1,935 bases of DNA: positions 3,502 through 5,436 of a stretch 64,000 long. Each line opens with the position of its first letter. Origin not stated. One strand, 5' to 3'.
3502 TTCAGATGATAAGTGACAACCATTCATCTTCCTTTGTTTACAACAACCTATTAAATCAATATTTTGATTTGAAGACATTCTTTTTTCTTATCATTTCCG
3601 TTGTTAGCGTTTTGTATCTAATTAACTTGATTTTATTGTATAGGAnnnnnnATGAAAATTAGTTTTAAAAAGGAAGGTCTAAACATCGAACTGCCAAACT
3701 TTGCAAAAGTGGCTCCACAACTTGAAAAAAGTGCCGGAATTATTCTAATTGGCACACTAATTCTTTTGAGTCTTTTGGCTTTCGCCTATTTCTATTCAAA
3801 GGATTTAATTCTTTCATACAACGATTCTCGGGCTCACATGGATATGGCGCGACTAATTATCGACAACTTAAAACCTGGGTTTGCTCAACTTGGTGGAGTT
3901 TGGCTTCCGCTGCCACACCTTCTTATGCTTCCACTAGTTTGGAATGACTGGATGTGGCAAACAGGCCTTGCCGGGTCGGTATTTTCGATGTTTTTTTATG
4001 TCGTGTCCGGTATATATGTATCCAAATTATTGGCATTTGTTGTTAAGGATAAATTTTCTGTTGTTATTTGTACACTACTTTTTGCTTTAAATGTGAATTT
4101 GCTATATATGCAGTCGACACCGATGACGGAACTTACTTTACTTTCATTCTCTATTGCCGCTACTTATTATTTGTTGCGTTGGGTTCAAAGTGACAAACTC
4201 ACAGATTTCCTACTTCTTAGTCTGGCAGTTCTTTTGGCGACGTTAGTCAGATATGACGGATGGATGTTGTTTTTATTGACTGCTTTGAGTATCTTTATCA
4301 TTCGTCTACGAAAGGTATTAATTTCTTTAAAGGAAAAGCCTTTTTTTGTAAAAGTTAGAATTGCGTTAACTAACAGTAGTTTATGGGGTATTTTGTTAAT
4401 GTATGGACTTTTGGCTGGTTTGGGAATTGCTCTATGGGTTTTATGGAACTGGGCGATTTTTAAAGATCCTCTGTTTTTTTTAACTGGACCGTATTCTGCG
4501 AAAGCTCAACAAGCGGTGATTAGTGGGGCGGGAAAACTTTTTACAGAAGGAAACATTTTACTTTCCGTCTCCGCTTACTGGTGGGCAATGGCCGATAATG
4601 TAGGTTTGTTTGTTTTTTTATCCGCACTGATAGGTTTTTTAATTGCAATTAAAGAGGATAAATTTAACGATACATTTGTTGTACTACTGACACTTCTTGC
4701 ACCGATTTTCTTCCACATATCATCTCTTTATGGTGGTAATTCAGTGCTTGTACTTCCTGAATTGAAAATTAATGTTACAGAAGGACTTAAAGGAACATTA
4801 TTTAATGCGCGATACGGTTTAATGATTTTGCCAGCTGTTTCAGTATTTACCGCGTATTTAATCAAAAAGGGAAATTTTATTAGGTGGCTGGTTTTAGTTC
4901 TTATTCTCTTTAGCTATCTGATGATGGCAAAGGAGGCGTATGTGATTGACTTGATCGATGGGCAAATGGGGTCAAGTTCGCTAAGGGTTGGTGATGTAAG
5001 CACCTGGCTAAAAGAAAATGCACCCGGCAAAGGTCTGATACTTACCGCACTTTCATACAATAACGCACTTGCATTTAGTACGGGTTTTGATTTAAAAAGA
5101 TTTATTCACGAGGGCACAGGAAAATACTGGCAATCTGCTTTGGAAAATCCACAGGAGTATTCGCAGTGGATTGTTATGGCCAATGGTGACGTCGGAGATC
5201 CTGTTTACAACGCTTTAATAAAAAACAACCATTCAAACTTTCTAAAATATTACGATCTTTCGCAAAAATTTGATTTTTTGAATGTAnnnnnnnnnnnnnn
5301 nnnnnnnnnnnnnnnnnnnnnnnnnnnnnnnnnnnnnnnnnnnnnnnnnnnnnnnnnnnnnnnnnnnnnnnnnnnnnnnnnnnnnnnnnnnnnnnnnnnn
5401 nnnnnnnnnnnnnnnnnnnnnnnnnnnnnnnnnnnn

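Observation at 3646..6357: Single polypeptide fusing an ArnT/PMT-like GT-C glycosyltransferase with a GH5 glycoside hydrolase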

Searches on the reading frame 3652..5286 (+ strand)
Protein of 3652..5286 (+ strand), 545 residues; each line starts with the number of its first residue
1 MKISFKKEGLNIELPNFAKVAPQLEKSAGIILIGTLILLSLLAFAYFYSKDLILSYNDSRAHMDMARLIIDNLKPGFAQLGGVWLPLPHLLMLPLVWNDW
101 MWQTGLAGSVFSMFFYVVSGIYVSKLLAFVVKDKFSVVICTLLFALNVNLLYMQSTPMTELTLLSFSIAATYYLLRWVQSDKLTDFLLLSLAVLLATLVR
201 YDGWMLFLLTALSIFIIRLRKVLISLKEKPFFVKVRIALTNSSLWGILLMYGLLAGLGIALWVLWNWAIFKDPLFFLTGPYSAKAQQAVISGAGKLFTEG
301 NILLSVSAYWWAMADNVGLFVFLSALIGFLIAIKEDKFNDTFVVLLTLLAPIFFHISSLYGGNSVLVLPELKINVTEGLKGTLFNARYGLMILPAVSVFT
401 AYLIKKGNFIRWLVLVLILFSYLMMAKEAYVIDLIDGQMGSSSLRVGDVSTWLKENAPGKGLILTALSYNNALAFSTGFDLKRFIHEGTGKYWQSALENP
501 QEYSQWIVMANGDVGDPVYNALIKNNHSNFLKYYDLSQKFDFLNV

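Call 13: search_solved_structures(query=A2, max_evalue=10, show_alignments=3)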
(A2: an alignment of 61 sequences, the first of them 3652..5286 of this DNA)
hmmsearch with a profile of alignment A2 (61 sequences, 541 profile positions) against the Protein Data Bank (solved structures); distinct sequences matched with E-value up to 10: 0.

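Call 14: search_protein_families(library=pfam, alignment_id=A2, max_evalue=0.1)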
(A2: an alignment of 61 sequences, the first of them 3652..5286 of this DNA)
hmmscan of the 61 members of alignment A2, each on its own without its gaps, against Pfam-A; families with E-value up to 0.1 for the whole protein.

A. member 1, window:3652-5286:+ (545 aa): 1 family
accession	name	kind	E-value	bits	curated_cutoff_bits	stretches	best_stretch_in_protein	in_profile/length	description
PF13231.12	PMT_2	-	0.013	16.2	26.1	1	108-221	24-136/160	Dolichyl-phosphate-mannose-protein mannosyltransferase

B. families by the number of members that match (of 61 scanned): 15 families
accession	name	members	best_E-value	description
PF22041.1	GST_C_7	15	0.017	Glutathione S-transferase, C-terminal domain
PF13231.12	PMT_2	9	2.2e-08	Dolichyl-phosphate-mannose-protein mannosyltransferase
PF02366.24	PMT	3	0.00032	Dolichyl-phosphate-mannose-protein mannosyltransferase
PF06618.16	DUF1148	3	0.0071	Protein of unknown function (DUF1148)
PF11084.13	DUF2621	2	0.018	Protein of unknown function (DUF2621)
PF21586.3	DraIII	2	0.048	DraIII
PF04193.19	PQ-loop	1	0.0032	PQ loop repeat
PF22808.1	RhopH3_C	1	0.015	RhopH3 C-terminal domain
PF05545.16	FixQ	1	0.027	Cbb3-type cytochrome oxidase component FixQ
PF04930.20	FUN14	1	0.027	FUN14 family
PF20794.3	bPH_7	1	0.031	Bacterial PH domain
PF19451.5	DUF5989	1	0.033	Family of unknown function (DUF5989)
PF13623.11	SurA_N_2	1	0.043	SurA-like N-terminal domain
PF25487.1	ETR1_N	1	0.06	Ethylene receptor 1-like, N-terminal domain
PF10947.13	DUF2628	1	0.076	Protein of unknown function (DUF2628)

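Call 43: predict_structure(alignment_id=A2)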
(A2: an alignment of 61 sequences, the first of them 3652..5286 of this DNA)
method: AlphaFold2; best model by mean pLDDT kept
length: 545 residues; sequences in the alignment: 61
mean_pLDDT: 88.0   pTM: 0.89
mean pLDDT of the five models: 88.0, 86.0, 84.3, 84.2, 80.7
residues with pLDDT >= 90: 334; 70-90: 156; 50-70: 47; < 50: 8
segments of 3 or more residues with pLDDT < 50: 1-7
pLDDT, mean of each block of 10 residues (from residue 1): 45 69 85 97 96 89 88 72 74 93 95 98 97 95 95 94 97 98 98 95 96 97 93 92 95 97 86 81 71 72 94 93 97 94 98 95 83 62 78 98 96 92 80 81 79 93 89 87 86 90 92 76 78 91 87
secondary structure, 60 per line:
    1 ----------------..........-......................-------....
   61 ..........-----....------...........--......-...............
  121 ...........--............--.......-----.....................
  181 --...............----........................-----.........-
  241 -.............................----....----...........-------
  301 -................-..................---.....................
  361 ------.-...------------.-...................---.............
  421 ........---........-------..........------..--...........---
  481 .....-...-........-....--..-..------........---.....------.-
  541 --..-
elements in order: H17-26 H28-49 H57-70 H76-79 H86-96 H99-104 H106-131 H134-145 H148-154 H160-180 H183-197 H202-225 H231-239 H242-270 H275-278 H283-293 H302-317 H319-336 H340-360 H386-404 H408-428 H432-439 H447-456 H467-477 H491-498 H500-503 H517-524 H528-532

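Call 95: search_protein_families(library=ncbifam, alignment_id=A2, max_evalue=0.01)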
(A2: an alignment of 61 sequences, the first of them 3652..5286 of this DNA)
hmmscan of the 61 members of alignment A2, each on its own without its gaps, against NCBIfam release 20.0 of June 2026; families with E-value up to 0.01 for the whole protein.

A. member 1, window:3652-5286:+ (545 aa): 0 families

B. families by the number of members that match (of 61 scanned): 1 family
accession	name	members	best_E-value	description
NF047440.1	LA3751_2_3_fam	27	1.3e-08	LA_3751/LA_3752 family putative glycosyltransferase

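Call 97: fold_search(model_id=the predicted structure, library=pdb)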
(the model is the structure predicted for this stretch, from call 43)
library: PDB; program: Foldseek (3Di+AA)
matches with E <= 10: 294; with E <= 0.001: 21
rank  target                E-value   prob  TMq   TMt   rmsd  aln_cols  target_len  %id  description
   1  6gxc_A                1.1e-05  1.00  0.50  0.41  10.8       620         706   15  Bacterial oligosaccharyltransferase PglB in complex with an inhibitory peptide and a reactive lipid-linked oligosaccha (released 2018-11-14)
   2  6ftg_5                2.1e-05  1.00  0.47  0.41  14.9       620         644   11  Subtomogram average of OST-containing ribosome-translocon complexes from canine rough microsomal membranes (released 2018-03-21)
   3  7oci_F                2.7e-05  1.00  0.49  0.43  12.2       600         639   10  Cryo-EM structure of yeast Ost6p containing oligosaccharyltransferase complex (released 2022-02-16)
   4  5ogl_A                2.9e-05  1.00  0.49  0.39  10.6       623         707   15  Structure of bacterial oligosaccharyltransferase PglB in complex with an acceptor peptide and an lipid-linked oligosac (released 2017-10-25)
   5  7zlh_A                3.7e-05  1.00  0.50  0.43  11.9       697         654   11  Cryo-EM structure of C-mannosyltransferase CeDPY19, in apo state, bound to CMT2-Fab and anti-Fab nanobody (released 2023-01-11)
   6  6s7o_A                4.9e-05  1.00  0.49  0.42  11.7       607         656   11  Cryo-EM structure of human oligosaccharyltransferase complex OST-A (released 2019-12-18)
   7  5f15                  5.8e-05  1.00  0.54  0.55   7.1       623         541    8  Crystal Structure of ArnT from Cupriavidus metallidurans bound to Undecaprenyl phosphate (released 2016-02-17)
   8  8age_A                6.6e-05  1.00  0.49  0.43  11.7       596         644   11  Structure of yeast oligosaccharylransferase complex with acceptor peptide bound (released 2022-12-07)
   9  6ezn_F                8.5e-05  1.00  0.50  0.43  12.5       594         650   10  Cryo-EM structure of the yeast oligosaccharyltransferase (OST) complex (released 2018-01-17)
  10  8pn9_A                8.5e-05  1.00  0.47  0.41  12.9       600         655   11  Structure of human oligosaccharyltransferase OST-A complex bound to NGI-1 (released 2024-05-08)
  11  5ezm                  1.2e-04  1.00  0.45  0.46   9.2       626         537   10  Crystal Structure of ArnT from Cupriavidus metallidurans in the apo state (released 2016-02-17)
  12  7zlg_A                1.3e-04  1.00  0.47  0.41  11.2       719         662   10  Cryo-EM structure of C-mannosyltransferase CeDPY19, in complex with acceptor peptide and bound to CMT2-Fab and anti-Fa (released 2023-01-11)
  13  8agb_A                1.4e-04  1.00  0.49  0.43  12.6       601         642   11  Structure of yeast oligosaccharylransferase complex with lipid-linked oligosaccharide bound (released 2022-12-07)
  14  8agc_A                1.5e-04  1.00  0.48  0.40  13.5       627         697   11  Structure of yeast oligosaccharylransferase complex with lipid-linked oligosaccharide and non-acceptor peptide bound (released 2022-12-07)
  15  3rce_A                1.5e-04  1.00  0.47  0.39  11.0       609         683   15  Bacterial oligosaccharyltransferase PglB (released 2011-06-15)
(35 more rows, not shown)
